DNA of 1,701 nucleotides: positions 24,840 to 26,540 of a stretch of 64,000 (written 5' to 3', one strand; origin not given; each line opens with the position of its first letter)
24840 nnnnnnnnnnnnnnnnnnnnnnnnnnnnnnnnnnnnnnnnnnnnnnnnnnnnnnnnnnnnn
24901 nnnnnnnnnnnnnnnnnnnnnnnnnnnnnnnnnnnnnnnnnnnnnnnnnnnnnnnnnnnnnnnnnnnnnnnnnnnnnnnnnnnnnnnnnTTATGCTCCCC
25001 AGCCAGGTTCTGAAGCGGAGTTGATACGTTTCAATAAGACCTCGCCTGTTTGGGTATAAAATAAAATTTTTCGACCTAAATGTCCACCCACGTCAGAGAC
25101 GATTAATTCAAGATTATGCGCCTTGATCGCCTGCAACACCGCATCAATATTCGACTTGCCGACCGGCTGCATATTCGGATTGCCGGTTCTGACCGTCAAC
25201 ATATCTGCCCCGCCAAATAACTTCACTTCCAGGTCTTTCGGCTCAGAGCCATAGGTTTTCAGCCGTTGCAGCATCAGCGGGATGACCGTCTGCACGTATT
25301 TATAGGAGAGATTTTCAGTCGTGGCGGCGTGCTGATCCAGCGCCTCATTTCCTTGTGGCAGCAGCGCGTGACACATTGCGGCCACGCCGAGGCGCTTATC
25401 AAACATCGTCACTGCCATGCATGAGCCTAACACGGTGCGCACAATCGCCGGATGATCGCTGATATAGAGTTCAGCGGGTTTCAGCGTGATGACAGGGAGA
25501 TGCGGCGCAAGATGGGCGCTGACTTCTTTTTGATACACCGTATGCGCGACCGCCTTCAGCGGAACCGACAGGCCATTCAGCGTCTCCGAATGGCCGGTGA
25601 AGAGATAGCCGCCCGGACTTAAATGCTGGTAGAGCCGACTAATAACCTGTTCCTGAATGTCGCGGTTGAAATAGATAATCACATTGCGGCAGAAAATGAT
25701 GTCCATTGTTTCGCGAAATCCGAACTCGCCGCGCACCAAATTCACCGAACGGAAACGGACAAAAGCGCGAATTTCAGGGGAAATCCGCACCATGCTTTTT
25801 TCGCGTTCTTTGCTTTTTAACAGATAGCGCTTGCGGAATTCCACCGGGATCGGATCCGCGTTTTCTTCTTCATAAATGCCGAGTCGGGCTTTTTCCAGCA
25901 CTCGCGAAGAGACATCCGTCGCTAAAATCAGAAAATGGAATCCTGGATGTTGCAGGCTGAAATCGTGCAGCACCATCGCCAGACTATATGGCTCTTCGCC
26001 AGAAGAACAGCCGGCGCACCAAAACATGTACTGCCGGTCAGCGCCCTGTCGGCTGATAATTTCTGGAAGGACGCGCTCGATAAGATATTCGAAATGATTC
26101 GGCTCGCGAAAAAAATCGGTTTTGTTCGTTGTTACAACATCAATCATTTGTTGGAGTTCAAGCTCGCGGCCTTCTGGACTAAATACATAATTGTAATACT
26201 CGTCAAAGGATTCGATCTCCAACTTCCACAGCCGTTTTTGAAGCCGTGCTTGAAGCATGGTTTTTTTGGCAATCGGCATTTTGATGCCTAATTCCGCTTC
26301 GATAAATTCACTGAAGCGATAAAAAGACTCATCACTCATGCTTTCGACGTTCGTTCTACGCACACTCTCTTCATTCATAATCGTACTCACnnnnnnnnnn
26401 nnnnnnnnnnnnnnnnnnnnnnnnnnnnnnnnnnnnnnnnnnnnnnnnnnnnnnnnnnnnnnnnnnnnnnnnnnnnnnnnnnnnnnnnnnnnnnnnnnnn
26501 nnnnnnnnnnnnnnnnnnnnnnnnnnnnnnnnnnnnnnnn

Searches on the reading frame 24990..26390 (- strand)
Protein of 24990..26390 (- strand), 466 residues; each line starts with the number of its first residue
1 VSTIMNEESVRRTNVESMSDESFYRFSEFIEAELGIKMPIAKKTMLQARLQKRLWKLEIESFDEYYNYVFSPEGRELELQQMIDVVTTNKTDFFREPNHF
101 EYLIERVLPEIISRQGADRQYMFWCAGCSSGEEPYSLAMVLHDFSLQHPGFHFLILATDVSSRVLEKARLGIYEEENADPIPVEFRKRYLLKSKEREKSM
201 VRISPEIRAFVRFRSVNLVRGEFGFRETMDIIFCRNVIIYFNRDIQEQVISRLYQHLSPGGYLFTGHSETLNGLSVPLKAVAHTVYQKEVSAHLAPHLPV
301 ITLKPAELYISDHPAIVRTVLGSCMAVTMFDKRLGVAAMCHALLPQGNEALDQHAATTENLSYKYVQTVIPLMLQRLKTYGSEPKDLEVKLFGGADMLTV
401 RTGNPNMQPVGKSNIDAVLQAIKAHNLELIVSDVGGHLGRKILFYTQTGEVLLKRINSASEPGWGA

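Call 8: search_protein_families(library=pfam, proteins=[window:24990-26390:-])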
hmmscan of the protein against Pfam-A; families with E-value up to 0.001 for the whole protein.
window:24990-26390:- (466 aa): 4 families
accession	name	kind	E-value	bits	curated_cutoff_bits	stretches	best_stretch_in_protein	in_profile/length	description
PF01739.24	CheR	-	5e-58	196.2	27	1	89-283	1-191/195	CheR methyltransferase, SAM binding domain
PF03975.18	CheD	-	5.5e-25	88.1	25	1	352-455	6-108/108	CheD chemotactic sensory transduction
PF03705.20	CheR_N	-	2.5e-11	43.5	27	1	23-71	3-51/53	CheR methyltransferase, all-alpha domain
PF08242.18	Methyltransf_12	-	8.8e-06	26.8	30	1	157-263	25-98/98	Methyltransferase domain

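Call 13: search_solved_structures(query=window:24990-26390:-, show_alignments=3)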
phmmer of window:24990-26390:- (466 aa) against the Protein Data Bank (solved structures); distinct sequences matched with E-value up to 0.001: 7.
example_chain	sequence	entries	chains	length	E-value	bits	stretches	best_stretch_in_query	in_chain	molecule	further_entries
1af7_A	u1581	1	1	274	6.8e-45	157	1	15-286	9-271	CHEMOTAXIS RECEPTOR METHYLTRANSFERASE CHER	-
1bc5_A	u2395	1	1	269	1e-44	156.4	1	17-286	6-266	CHEMOTAXIS RECEPTOR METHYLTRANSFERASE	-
5xlx_A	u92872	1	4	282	1.9e-40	142.3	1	19-275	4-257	Chemotaxis protein methyltransferase 1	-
5xly_A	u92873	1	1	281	2.1e-40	142.2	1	19-275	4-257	Chemotaxis protein methyltransferase 1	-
5y4r_A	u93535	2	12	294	2.3e-40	142.1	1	19-275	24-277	Chemotaxis protein methyltransferase 1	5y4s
5ftw_A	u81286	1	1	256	2.7e-32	115.5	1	39-271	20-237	CHEMOTAXIS PROTEIN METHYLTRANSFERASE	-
2f9z_C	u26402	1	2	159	7.3e-16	61.3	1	308-458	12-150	PROTEIN (chemotaxis methylation protein)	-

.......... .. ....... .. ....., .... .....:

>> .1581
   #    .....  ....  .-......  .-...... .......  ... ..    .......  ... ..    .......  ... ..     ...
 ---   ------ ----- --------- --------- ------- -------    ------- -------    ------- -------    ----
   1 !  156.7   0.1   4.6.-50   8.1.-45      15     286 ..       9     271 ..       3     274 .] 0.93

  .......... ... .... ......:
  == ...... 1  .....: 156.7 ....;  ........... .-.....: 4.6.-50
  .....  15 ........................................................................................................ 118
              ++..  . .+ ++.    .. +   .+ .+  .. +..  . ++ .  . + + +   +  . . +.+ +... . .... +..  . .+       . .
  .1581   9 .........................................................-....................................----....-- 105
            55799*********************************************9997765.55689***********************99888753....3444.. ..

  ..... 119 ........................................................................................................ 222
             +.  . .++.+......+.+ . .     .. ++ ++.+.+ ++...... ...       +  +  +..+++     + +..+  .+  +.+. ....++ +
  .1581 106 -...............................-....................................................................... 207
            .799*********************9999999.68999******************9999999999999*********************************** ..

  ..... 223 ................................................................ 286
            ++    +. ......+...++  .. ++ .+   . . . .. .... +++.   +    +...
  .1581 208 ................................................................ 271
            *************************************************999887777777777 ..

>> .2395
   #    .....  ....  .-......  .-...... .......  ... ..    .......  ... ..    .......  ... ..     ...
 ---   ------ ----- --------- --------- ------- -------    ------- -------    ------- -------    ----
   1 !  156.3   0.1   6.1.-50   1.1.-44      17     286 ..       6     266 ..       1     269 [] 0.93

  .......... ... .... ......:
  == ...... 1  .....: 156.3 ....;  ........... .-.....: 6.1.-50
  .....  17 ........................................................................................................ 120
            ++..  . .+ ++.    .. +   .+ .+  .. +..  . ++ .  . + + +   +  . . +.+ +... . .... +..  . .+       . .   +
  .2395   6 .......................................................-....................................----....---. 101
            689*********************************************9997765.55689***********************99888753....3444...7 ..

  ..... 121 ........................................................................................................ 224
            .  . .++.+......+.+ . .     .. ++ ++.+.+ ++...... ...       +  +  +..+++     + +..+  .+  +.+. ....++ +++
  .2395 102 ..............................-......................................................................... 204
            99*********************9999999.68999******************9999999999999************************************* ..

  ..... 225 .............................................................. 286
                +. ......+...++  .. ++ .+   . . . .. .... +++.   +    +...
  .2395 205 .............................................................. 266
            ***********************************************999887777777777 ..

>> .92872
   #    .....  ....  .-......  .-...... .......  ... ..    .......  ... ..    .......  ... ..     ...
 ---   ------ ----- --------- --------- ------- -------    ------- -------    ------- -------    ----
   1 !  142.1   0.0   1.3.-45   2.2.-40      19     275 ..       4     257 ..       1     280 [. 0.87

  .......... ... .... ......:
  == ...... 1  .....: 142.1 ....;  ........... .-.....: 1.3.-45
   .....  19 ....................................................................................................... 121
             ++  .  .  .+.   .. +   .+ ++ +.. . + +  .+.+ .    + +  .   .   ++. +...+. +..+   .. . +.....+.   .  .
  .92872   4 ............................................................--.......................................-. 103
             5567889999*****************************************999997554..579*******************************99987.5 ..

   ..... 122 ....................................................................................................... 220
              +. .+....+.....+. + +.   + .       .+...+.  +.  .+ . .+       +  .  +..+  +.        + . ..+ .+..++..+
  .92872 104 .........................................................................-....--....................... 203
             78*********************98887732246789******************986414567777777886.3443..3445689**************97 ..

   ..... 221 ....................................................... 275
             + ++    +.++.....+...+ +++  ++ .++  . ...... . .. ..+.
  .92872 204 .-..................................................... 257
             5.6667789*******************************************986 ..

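Call 17: find_homologous_proteins(query=window:24990-26390:-, max_evalue=1e-30)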
Query window:24990-26390:- (466 aa): 7948 proteins with E <= 1e-30 among 8000 candidates; the best 120 are listed.
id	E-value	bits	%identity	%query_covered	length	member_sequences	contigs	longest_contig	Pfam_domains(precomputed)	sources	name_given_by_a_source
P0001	0.0e+0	1037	99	99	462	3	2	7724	PF03975.19,PF03705.21,PF01739.25,PF08242.19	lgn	-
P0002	3.1e-285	964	91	99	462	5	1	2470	PF03975.19,PF03705.21,PF01739.25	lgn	-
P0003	1.9e-258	876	89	92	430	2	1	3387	PF03975.19,PF03705.21,PF01739.25,PF08242.19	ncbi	-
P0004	3.6e-245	832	77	100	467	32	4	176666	PF03975.19,PF03705.21,PF01739.25,PF08242.19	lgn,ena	-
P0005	6.7e-220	749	71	98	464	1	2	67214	PF03975.19,PF03705.21,PF01739.25,PF08242.19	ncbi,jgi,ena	-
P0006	1.7e-217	741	70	98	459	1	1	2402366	PF03975.19,PF03705.21,PF01739.25,PF08242.19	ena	-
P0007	1.8e-217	741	69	99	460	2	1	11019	PF03975.19,PF03705.21,PF01739.25,PF08242.19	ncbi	-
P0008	4.7e-215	733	69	99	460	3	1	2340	PF03975.19,PF03705.21,PF01739.25,PF08242.19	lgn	-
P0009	2.2e-208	711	68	97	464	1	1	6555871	PF03975.19,PF03705.21,PF01739.25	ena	-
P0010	2.4e-207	707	67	98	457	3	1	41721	PF03975.19,PF03705.21,PF01739.25,PF08242.19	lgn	-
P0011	4.5e-205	700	69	97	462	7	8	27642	PF03975.19,PF03705.21,PF01739.25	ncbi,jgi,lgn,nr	ncbi:MAG: CheR family methyltransferase [Candidatus Vecturithrix sp.]|jgi:chemotaxis protein methylt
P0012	2.8e-202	691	68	97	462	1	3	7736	PF03975.19,PF03705.21,PF01739.25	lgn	-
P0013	1.9e-192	658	64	97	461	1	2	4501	PF03975.19,PF03705.21,PF01739.25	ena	-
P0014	1.4e-191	655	65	95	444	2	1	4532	PF03975.19,PF03705.21,PF01739.25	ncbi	-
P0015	2.9e-184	631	64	98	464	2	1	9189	PF03975.19,PF03705.21,PF01739.25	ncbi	-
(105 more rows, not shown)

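Call 19: find_related_loci(query=A1, collection=genome_contigs, flank=10000)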
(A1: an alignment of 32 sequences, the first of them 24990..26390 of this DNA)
Query A1 (466 aa) in genome_contigs; peptide patterns used: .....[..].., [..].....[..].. (x = any residue, [..] = any of these).
600 stretches matched a pattern (row limit reached: there are more); 596 encode a relative of the query (tblastn E <= 1e-3); the best 80 are kept; 80 distinct loci.
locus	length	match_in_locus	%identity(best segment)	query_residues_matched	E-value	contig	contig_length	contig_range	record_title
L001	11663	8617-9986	58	18-461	2e-132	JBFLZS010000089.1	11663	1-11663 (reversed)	MAG: Nitrospirota bacterium isolate MAG117 MAG117_89, whole genome shotgun sequence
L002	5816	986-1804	56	18-288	2e-101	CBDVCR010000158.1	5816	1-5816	MAG TPA_asm: uncultured bacterium isolate SRR22302368_binner23_Refined_11 genome assembly, contig: ERZ25747235.8414, who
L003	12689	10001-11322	56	18-460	2e-124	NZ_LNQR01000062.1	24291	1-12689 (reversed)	Candidatus Magnetominusculus xianensis strain HCH-1 contig062, whole genome shotgun sequence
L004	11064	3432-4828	57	18-459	1e-98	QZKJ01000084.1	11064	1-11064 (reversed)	MAG: Desulfurivibrio sp. isolate SURF_16 Ga0104751_1007996, whole genome shotgun sequence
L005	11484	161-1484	49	17-461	2e-98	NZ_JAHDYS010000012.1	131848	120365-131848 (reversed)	Pelotalea chapellei strain DSM 13688 NODE_12_length_131848_cov_229.564077, whole genome shotgun sequence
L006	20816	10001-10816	56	18-288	7e-97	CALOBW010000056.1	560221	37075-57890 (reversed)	MAG: uncultured Thermodesulfobacteriota bacterium isolate LOGT_bin.0174 genome assembly, contig: contig_17831, whole gen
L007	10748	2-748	59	41-288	5e-96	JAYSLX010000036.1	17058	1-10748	MAG: Geobacteraceae bacterium isolate GFS_10510 GFS_10510_35, whole genome shotgun sequence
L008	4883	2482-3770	53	2-456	7e-120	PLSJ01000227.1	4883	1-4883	MAG: Syntrophaceae bacterium isolate bog_1155 73.20120700_S1D.399_contig_245938, whole genome shotgun sequence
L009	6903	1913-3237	54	17-460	1e-110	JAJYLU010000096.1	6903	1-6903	MAG: Nitrospirae bacterium isolate DBS2-1.bin90 NODE_22137_length_6903_cov_0.788961, whole genome shotgun sequence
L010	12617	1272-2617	50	18-465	5e-95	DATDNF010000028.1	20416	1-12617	MAG TPA_asm: Geobacteraceae bacterium isolate SMAG_U430 k141_749495, whole genome shotgun sequence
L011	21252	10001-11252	40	18-436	2e-94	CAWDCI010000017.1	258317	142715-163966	MAG: uncultured Acidobacteriaceae bacterium isolate MFD04780.bin.2.9 genome assembly, contig: contig_32178, whole genome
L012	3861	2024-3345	53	17-457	4e-113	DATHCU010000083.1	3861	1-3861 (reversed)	MAG TPA_asm: Thermodesulfovibrionales bacterium isolate SMAG_U12375 k141_1345773, whole genome shotgun sequence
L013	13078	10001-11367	50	3-459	3e-116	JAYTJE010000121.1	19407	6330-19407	MAG: Nitrospirota bacterium isolate GFS_2908 GFS_2908_120, whole genome shotgun sequence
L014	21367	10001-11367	50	3-460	2e-117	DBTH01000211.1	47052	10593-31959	MAG TPA_asm: Candidatus Methylacidiphilaceae bacterium UBA1321 UBA1321_contig_48697, whole genome shotgun sequence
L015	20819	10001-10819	50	18-288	4e-92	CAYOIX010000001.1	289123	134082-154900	MAG TPA_asm: uncultured Treponemataceae bacterium isolate binchicken_co3_424 genome assembly, contig: NODE_29_length_289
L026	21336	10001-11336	47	16-465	1e-102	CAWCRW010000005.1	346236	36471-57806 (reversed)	MAG: uncultured Acidobacteriaceae bacterium isolate MFD04434.bin.1.145 genome assembly, contig: contig_31621, whole geno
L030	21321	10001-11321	46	14-457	1e-97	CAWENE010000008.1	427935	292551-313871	MAG: uncultured Acidobacteriaceae bacterium isolate MFD02248.bin.2.19 genome assembly, contig: contig_9592, whole genome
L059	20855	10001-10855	49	5-287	4e-95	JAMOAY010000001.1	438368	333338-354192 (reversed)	MAG: Magnetococcus sp. MYC-9 scaffold_0, whole genome shotgun sequence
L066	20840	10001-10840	41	17-299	2e-71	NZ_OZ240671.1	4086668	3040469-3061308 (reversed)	MAG: Lichenicola sp. isolate e0f6375e-2fc4-4589-b166-749b9318e48d chromosome 1, complete sequence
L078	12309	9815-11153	43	16-456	1e-85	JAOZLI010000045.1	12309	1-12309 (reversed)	MAG: Desulfocapsa sp. isolate GMC10.maxbin2.049_sub NODE_4030_length_12309_cov_36.716909, whole genome shotgun sequence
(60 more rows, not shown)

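Call 56: search_protein_families(library=pfam, proteins=[L026:3304-4629:+, L030:2756-4105:+, L066:331-1575:+, L078:586-2517:+, L059:534-1538:-])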
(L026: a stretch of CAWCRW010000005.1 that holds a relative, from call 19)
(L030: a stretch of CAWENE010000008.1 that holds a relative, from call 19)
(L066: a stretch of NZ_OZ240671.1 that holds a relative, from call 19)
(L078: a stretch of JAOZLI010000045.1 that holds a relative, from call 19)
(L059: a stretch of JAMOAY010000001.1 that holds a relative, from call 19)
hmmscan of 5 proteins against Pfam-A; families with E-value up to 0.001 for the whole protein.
L026:3304-4629:+ (441 aa): 1 family
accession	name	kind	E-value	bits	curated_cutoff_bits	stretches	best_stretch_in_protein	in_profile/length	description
PF00015.26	MCPsignal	-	4.4e-25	88.9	34.6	1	213-311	24-120/172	Methyl-accepting chemotaxis protein (MCP) signalling domain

L030:2756-4105:+ (449 aa): 1 family
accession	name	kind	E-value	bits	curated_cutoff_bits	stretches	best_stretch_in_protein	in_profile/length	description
PF00015.26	MCPsignal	-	2.1e-26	93.2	34.6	1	214-313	17-116/172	Methyl-accepting chemotaxis protein (MCP) signalling domain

L066:331-1575:+ (414 aa): 1 family
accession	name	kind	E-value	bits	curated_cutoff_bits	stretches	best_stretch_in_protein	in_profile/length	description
PF00015.26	MCPsignal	-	1.2e-20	74.5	34.6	1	180-324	23-166/172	Methyl-accepting chemotaxis protein (MCP) signalling domain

L078:586-2517:+ (643 aa): 2 families
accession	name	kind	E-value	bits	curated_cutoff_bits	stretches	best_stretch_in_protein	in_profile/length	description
PF00015.26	MCPsignal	-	2.7e-20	73.3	34.6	1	372-516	16-160/172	Methyl-accepting chemotaxis protein (MCP) signalling domain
PF07464.16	ApoLp-III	-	0.00042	20.9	36.3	0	535-569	57-91/146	Apolipophorin-III precursor (apoLp-III)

L059:534-1538:- (334 aa): 1 family
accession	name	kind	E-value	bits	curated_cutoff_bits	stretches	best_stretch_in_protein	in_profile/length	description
PF00015.26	MCPsignal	-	1.8e-12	47.9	34.6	1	111-245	21-154/172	Methyl-accepting chemotaxis protein (MCP) signalling domain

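Call 61: search_protein_families(library=ncbifam, proteins=[window:24990-26390:-])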
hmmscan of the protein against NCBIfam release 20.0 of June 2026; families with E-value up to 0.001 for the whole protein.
window:24990-26390:- (466 aa): 10 families
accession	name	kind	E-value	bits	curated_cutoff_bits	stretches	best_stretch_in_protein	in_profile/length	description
NF007902.0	PRK10611.1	equivalog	2.9e-59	200.6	435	1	14-287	18-282/287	protein-glutamate O-methyltransferase CheR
NF010013.0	PRK13487.1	equivalog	5.9e-28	97.7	223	1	301-460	26-174/201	chemoreceptor glutamine deamidase CheD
NF010020.0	PRK13498.1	equivalog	1.9e-27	96.2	236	1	301-454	10-156/168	chemoreceptor glutamine deamidase CheD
NF010016.0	PRK13493.1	equivalog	7.6e-25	88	369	1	293-460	36-199/227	chemoreceptor glutamine deamidase CheD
NF041119.1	CheD_Thtga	equivalog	2.3e-24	86.6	240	1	307-458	9-151/160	chemoreceptor glutamine deamidase/glutamate methylesterase CheD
NF010015.0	PRK13490.1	equivalog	4.2e-21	75.7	251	1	306-456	11-155/162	chemoreceptor glutamine deamidase CheD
NF010018.0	PRK13495.1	equivalog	1.9e-20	73.7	243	1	307-458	10-150/159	chemoreceptor glutamine deamidase CheD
NF010014.0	PRK13489.1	equivalog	1.1e-19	71.6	290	1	298-458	18-170/238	chemoreceptor glutamine deamidase CheD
NF010019.0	PRK13497.1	equivalog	2.1e-13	50.4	313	1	310-450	20-149/184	chemoreceptor glutamine deamidase CheD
NF010017.0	PRK13494.1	equivalog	1e-10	41.4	285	1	301-452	14-153/163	chemoreceptor glutamine deamidase CheD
